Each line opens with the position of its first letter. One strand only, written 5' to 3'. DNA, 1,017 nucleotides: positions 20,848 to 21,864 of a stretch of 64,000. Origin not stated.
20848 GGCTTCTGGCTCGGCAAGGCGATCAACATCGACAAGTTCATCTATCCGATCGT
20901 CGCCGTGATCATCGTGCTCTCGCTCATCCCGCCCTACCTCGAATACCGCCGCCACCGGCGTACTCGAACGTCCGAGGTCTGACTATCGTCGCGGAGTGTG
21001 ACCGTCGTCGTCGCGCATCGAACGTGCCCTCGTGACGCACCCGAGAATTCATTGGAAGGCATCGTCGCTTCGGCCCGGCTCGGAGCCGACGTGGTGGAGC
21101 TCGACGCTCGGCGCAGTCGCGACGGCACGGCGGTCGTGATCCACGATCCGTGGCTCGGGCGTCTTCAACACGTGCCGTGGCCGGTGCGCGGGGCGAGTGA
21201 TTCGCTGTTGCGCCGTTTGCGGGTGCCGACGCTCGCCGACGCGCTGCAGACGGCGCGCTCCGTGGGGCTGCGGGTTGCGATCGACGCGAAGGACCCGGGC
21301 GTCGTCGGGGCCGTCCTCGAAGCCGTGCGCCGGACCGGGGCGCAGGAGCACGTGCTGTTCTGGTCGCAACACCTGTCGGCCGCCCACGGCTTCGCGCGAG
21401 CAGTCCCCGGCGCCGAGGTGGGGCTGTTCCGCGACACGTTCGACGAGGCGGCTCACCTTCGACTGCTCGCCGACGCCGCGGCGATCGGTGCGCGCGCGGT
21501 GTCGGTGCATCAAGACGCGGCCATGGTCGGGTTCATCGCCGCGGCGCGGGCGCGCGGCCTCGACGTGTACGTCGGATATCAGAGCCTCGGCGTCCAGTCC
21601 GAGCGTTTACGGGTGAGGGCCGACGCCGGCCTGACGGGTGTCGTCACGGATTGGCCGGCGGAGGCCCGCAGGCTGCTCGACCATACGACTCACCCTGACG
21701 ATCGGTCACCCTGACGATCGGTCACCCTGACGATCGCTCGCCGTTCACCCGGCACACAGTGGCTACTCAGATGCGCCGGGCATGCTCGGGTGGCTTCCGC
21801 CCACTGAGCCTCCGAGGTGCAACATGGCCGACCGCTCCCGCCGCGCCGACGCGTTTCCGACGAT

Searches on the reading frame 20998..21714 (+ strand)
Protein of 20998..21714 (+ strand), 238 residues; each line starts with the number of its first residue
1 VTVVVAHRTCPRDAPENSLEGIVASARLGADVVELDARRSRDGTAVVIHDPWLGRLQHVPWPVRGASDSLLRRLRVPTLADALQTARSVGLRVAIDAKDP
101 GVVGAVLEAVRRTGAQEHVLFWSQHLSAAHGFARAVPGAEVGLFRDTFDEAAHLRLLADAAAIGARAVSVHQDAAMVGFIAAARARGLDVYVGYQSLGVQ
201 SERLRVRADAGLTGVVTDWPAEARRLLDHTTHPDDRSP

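Call 48: search_protein_families(library=ncbifam, proteins=[window:20998-21714:+], max_evalue=0.01)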
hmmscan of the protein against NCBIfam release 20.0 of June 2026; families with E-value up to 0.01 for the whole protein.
window:20998-21714:+ (238 aa): 3 families
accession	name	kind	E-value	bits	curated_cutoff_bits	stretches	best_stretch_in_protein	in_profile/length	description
NF006989.0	PRK09454.1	equivalog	6.2e-14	52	264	1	3-220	11-241/251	glycerophosphodiester phosphodiesterase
NF008354.0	PRK11143.1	equivalog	3.1e-05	23.1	254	1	3-59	32-88/359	glycerophosphodiester phosphodiesterase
NF041304.3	AvrBs2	equivalog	0.0057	14.6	1000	1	14-60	284-330/716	type III secretion system effector avirulence protein AvrBs2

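Call 61: list_cluster_members(proteins=[window:20998-21714:+])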
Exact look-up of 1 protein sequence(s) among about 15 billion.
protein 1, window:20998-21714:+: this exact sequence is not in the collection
